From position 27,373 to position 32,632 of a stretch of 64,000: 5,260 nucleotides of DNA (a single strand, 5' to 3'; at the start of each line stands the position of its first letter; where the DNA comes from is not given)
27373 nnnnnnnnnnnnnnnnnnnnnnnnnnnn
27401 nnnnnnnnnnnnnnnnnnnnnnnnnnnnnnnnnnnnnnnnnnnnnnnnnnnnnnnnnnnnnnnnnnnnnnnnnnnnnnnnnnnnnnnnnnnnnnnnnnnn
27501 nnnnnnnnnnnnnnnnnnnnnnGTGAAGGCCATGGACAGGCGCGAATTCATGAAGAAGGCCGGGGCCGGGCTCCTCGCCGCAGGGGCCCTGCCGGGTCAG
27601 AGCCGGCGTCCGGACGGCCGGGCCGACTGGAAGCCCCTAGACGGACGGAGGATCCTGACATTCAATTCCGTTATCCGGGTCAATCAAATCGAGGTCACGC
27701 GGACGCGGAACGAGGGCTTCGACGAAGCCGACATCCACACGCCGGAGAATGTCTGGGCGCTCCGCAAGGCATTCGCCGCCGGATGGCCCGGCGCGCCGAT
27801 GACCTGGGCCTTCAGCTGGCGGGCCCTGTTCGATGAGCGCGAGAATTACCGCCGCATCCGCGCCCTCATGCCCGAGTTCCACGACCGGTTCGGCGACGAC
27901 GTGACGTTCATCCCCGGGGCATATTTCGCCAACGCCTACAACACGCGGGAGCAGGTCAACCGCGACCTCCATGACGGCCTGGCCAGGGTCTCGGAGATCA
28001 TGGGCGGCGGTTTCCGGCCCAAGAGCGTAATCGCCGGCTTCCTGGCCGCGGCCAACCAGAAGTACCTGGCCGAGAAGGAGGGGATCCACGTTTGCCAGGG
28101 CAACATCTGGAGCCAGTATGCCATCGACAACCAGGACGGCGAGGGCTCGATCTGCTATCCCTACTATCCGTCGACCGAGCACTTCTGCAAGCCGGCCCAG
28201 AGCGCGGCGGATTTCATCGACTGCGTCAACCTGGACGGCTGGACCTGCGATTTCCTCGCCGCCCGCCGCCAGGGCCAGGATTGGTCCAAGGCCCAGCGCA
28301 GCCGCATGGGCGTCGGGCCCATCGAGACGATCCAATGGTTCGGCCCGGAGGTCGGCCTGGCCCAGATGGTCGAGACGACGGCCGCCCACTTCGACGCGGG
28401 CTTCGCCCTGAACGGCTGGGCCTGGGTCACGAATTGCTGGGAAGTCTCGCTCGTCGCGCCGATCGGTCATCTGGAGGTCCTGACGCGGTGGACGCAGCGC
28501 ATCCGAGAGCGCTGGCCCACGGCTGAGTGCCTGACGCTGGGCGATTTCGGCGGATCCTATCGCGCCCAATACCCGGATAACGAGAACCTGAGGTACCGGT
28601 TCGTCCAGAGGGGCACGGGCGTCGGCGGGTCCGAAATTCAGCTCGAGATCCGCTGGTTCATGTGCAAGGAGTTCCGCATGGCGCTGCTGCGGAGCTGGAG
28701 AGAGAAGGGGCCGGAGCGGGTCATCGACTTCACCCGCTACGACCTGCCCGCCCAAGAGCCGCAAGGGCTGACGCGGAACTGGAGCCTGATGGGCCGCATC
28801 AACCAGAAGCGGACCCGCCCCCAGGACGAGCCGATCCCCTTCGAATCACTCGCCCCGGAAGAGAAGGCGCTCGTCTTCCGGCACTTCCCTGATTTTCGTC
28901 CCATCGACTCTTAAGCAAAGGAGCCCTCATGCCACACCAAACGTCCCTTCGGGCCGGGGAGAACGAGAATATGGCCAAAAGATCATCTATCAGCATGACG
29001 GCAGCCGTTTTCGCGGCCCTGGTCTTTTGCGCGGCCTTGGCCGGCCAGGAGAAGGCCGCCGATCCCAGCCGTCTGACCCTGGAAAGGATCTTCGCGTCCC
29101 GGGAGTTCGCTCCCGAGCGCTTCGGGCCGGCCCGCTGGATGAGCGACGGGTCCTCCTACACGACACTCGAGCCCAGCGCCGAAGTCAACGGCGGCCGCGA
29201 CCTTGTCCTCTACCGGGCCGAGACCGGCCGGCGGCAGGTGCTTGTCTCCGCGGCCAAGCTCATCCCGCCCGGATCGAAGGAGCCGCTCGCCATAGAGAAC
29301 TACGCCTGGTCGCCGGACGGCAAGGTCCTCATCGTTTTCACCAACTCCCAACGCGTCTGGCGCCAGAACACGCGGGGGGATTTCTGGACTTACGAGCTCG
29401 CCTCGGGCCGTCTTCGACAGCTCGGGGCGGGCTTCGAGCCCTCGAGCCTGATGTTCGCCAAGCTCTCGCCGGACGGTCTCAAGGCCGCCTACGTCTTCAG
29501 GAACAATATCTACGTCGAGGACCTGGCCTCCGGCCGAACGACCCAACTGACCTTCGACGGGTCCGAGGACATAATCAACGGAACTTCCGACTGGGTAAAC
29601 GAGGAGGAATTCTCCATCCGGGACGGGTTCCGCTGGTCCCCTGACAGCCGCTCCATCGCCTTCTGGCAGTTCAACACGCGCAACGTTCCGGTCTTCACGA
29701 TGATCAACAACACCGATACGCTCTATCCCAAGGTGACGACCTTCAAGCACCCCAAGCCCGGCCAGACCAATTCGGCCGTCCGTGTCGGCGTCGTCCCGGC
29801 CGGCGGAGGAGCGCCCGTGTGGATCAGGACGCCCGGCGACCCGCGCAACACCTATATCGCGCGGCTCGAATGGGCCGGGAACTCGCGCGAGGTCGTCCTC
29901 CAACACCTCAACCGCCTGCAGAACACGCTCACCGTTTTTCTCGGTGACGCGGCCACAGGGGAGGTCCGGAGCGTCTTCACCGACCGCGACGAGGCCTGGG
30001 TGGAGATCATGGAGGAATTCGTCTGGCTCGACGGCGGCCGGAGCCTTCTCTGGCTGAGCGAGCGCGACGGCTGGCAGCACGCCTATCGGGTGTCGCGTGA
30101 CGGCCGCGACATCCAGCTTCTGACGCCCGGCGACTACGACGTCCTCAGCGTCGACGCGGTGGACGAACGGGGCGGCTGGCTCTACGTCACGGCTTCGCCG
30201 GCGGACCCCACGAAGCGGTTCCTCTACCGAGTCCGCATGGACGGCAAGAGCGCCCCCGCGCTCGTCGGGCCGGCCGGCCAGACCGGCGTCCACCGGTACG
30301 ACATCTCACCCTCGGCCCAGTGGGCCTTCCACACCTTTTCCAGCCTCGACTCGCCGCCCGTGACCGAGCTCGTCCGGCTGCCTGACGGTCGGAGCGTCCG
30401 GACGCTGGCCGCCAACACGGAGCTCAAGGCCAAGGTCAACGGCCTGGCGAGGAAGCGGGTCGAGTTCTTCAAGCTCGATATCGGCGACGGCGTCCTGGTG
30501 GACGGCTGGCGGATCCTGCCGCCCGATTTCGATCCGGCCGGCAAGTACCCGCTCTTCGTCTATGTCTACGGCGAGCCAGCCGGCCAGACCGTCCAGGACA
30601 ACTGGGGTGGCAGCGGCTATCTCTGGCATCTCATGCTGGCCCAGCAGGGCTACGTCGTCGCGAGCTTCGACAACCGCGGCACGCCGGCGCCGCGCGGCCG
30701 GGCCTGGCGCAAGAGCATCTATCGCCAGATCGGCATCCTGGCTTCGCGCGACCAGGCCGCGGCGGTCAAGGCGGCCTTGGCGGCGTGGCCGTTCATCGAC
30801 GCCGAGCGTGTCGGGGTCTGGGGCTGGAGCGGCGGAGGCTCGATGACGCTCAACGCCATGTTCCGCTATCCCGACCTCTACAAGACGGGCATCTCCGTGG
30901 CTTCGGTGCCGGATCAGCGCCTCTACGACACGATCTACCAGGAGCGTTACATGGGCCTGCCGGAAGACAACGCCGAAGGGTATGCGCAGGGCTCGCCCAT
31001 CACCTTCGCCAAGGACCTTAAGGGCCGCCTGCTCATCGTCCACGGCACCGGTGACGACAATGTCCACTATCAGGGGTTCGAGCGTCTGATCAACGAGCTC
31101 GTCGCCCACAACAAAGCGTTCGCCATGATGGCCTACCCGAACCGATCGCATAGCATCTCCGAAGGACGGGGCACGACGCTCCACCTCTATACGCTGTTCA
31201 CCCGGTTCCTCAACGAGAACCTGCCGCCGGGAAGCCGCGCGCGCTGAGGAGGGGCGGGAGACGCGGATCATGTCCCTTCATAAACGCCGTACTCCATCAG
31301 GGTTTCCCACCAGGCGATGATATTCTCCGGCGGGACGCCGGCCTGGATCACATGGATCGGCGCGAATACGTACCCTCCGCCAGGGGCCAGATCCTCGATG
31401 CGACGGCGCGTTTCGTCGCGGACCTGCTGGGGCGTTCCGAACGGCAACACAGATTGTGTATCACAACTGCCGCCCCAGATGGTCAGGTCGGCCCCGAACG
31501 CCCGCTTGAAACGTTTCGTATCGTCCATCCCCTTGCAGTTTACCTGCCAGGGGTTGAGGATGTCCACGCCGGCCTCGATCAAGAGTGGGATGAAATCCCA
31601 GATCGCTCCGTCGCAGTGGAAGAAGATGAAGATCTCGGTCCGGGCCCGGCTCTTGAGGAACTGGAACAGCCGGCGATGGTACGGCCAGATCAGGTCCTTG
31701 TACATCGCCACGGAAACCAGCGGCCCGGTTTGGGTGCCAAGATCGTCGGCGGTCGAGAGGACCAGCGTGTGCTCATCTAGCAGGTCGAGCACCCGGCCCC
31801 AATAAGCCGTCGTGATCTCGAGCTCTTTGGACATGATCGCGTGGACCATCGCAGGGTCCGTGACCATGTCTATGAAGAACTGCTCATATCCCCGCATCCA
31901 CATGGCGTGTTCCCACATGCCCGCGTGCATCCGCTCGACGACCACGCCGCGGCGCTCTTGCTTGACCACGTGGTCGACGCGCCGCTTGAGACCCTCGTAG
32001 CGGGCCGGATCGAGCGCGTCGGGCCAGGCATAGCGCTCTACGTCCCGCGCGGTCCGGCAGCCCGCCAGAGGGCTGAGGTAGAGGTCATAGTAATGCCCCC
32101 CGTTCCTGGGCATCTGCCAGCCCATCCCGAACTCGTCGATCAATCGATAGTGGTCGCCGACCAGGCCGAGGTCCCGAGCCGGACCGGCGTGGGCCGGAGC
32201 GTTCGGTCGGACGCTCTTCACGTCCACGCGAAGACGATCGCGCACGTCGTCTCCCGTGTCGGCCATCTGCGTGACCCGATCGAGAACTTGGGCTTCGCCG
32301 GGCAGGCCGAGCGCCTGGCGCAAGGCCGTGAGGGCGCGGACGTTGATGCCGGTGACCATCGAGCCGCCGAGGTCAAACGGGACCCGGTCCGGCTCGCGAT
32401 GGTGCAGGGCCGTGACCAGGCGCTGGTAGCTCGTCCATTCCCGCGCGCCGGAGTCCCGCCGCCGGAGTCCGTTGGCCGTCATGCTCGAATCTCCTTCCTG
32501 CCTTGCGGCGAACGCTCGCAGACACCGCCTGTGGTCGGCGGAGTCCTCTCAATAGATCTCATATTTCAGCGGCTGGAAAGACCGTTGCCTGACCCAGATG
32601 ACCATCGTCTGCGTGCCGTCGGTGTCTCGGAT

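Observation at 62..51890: Sulfated fucose-containing glycan utilisation locus organised without SusC/SusD, in an Acidobacteria-like high-GC genome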

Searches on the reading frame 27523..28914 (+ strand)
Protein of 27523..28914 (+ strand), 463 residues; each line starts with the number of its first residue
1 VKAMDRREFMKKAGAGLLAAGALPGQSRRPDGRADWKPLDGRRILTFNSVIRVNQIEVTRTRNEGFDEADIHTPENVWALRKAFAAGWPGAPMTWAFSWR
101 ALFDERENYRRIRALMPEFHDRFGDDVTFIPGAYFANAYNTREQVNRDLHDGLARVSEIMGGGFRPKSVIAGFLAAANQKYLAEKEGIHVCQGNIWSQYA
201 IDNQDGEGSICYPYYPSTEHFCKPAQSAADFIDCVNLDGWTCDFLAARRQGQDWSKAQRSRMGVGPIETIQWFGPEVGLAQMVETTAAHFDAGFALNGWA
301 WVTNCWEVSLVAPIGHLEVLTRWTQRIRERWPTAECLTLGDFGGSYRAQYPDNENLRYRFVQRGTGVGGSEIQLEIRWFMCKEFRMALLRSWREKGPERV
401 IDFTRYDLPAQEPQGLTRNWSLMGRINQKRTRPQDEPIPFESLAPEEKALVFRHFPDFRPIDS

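Call 5: search_protein_families(library=pfam, proteins=[window:27523-28914:+])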
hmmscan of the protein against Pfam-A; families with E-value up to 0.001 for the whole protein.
window:27523-28914:+ (463 aa): 2 families
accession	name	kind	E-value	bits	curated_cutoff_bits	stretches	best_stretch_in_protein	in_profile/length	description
PF12979.12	DUF3863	-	7.3e-100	334.6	27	1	39-380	3-349/349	Domain of Unknown Function with PDB structure (DUF3863)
PF12980.13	DUF3864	-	1.5e-19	70.4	27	1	385-457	1-79/80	Domain of Unknown Function with PDB structure (DUF3864)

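Call 16: search_protein_families(library=ncbifam, proteins=[window:27523-28914:+], max_evalue=0.001)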
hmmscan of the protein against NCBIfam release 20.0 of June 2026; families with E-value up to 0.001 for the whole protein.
window:27523-28914:+ (463 aa): 0 families

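Call 49: search_solved_structures(query=window:27523-28914:+, max_evalue=0.001)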
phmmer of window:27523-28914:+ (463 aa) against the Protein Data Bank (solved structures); distinct sequences matched with E-value up to 0.001: 1.
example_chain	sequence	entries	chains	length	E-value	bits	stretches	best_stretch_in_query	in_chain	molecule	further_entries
3lm3_A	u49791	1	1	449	4.6e-130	438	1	38-458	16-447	uncharacterized protein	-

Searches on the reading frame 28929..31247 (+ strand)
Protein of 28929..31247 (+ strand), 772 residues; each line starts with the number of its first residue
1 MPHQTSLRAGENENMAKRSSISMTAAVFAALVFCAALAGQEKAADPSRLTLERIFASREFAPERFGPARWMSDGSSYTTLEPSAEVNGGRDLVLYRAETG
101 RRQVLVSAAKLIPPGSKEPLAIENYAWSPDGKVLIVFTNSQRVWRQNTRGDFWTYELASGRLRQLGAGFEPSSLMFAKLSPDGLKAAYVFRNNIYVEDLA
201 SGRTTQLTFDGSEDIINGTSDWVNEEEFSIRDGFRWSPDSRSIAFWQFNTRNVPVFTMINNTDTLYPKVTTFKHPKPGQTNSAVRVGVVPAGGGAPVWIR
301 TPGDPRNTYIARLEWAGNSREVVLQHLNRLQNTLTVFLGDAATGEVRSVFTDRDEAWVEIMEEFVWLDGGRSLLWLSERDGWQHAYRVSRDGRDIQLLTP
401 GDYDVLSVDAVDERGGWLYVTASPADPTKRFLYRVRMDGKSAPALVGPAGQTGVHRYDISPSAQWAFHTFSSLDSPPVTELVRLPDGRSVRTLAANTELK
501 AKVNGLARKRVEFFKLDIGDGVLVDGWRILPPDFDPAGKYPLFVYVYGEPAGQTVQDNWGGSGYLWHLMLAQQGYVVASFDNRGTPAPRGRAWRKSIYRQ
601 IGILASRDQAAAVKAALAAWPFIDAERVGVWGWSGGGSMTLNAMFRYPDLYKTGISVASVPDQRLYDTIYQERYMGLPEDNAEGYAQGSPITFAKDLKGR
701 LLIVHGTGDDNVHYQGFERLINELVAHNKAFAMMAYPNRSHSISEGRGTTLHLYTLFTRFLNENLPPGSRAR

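Call 5: search_protein_families(library=pfam, proteins=[window:28929-31247:+])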
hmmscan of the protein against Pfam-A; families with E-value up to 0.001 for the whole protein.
window:28929-31247:+ (772 aa): 6 families
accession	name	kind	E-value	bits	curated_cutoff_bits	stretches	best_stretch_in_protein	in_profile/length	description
PF00930.27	DPPIV_N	-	1.9e-90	303.6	22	1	128-477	1-354/354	Dipeptidyl peptidase IV (DPP IV) N-terminal region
PF00326.27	Peptidase_S9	-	2.7e-44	151.7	22.6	1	569-765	9-210/213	Prolyl oligopeptidase family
PF07676.18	PD40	-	1.6e-05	25.2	20.9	0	233-245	13-25/38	WD40-like Beta Propeller Repeat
PF20434.5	BD-FAE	-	6.9e-05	22.9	26.8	0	672-722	162-213/215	BD-FAE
PF12146.15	Hydrolase_4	-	0.00032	20.5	27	0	570-659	27-109/239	Serine aminopeptidase, S33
PF01738.24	DLH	-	0.00076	19.6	21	0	570-743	37-188/217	Dienelactone hydrolase family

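Call 87: search_protein_families(library=ncbifam, proteins=[window:28929-31247:+], max_evalue=1e-10)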
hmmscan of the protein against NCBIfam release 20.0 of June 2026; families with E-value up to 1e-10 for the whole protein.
window:28929-31247:+ (772 aa): 3 families
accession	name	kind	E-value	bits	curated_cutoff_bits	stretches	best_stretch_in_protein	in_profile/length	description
NF053518.1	DipepPtdsDpp5Prph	equivalog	5e-25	88.1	900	1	497-638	382-518/655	dipeptidyl-peptidase Dpp5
NF033523.0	lasso_peptidase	equivalog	1.5e-15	57.1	400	0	475-741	345-614/638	Atxe2 family lasso peptide isopeptidase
NF050058.1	e_dPHAscl_type1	hypoth_equivalog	7.2e-11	42.1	150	0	613-730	92-210/276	extracellular catalytic domain type 1 short-chain-length polyhydroxyalkanoate depolymerase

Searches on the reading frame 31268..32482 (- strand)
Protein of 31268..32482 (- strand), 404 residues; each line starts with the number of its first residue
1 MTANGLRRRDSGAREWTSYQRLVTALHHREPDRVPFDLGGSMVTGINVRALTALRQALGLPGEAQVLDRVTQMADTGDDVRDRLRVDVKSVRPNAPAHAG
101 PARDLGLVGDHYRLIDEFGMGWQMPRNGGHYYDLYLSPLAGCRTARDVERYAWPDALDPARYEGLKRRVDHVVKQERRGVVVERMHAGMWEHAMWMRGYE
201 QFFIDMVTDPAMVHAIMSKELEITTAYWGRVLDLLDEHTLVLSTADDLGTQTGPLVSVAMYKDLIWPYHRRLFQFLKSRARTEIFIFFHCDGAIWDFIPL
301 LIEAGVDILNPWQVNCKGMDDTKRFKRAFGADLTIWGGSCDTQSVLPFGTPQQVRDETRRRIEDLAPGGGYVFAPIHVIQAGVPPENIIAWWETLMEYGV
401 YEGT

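Call 5: search_protein_families(library=pfam, proteins=[window:31268-32482:-])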
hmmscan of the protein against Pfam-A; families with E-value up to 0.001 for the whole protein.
window:31268-32482:- (404 aa): 1 family
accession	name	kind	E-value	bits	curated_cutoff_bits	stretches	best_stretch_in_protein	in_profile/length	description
PF01208.23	URO-D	-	7.3e-22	78.3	23.9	1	143-398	100-346/346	Uroporphyrinogen decarboxylase (URO-D)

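Call 16: search_protein_families(library=ncbifam, proteins=[window:31268-32482:-], max_evalue=0.001)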
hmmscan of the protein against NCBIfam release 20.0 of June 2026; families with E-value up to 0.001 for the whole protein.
window:31268-32482:- (404 aa): 3 families
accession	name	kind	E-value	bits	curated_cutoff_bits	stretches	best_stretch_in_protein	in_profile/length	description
TIGR01463.1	mtaA_cmuA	subfamily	7.1e-09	35.4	235.4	1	150-397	106-337/340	MtaA/CmuA family methyltransferase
NF004889.0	PRK06252.1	subfamily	3e-08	33.1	244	1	190-390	149-328/340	methylcobalamin:coenzyme M methyltransferase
NF040654.1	MtaA_Meth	equivalog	0.00015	20.8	400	1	190-371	147-316/337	methylcobamide:CoM methyltransferase MtaA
